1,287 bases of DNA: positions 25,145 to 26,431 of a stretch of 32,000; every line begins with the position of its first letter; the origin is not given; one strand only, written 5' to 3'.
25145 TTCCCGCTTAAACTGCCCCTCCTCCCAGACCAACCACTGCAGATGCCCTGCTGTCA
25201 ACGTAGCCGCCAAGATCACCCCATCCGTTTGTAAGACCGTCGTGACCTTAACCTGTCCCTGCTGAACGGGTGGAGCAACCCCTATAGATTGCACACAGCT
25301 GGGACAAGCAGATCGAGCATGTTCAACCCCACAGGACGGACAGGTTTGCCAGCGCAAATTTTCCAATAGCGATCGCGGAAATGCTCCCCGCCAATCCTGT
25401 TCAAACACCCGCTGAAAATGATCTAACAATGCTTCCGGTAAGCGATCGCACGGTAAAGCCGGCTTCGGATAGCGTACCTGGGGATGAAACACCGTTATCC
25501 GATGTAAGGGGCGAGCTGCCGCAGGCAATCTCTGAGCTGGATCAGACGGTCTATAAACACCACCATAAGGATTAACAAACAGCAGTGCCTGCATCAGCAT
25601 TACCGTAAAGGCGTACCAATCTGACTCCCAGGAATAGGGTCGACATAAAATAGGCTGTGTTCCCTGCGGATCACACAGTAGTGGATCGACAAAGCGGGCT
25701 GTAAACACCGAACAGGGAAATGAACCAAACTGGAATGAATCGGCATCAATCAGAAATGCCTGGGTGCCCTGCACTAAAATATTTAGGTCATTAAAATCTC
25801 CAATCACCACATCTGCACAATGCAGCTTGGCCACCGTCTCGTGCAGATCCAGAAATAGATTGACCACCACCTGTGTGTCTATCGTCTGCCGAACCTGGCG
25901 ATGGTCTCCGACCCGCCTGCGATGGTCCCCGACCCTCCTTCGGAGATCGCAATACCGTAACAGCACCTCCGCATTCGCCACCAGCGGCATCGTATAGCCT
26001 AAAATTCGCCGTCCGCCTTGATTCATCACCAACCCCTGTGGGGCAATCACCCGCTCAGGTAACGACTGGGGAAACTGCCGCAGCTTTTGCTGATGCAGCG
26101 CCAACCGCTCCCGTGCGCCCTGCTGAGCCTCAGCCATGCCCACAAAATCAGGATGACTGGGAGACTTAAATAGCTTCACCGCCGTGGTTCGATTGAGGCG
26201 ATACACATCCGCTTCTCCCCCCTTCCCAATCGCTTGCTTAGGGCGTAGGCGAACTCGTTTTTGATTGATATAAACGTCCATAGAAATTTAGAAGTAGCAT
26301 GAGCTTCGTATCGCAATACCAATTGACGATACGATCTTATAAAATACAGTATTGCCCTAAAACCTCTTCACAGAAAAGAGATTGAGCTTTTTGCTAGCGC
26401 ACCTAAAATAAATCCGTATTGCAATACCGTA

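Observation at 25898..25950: A 24-nt twin-hairpin mini-element inserted exactly into a HIP1 octamer, in frame, inside the kinase gene, then partly duplicated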

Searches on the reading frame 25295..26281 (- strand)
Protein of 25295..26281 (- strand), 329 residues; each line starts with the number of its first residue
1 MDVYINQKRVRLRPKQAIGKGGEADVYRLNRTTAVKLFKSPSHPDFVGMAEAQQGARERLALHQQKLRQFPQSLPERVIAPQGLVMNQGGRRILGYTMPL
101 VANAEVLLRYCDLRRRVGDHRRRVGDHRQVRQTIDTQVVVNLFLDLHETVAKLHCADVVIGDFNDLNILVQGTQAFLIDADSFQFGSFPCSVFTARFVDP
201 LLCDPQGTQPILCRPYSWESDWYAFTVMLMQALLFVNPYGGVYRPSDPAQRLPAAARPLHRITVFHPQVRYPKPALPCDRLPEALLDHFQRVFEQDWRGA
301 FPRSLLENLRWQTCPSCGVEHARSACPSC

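Call 68: search_solved_structures(query=window:25295-26281:-, max_evalue=1, show_alignments=1)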
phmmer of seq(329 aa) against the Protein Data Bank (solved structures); distinct sequences matched with E-value up to 1: 1.
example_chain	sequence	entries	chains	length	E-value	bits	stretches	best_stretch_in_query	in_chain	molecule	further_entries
6yxx_E8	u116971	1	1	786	0.52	12.7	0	276-314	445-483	KRIPP9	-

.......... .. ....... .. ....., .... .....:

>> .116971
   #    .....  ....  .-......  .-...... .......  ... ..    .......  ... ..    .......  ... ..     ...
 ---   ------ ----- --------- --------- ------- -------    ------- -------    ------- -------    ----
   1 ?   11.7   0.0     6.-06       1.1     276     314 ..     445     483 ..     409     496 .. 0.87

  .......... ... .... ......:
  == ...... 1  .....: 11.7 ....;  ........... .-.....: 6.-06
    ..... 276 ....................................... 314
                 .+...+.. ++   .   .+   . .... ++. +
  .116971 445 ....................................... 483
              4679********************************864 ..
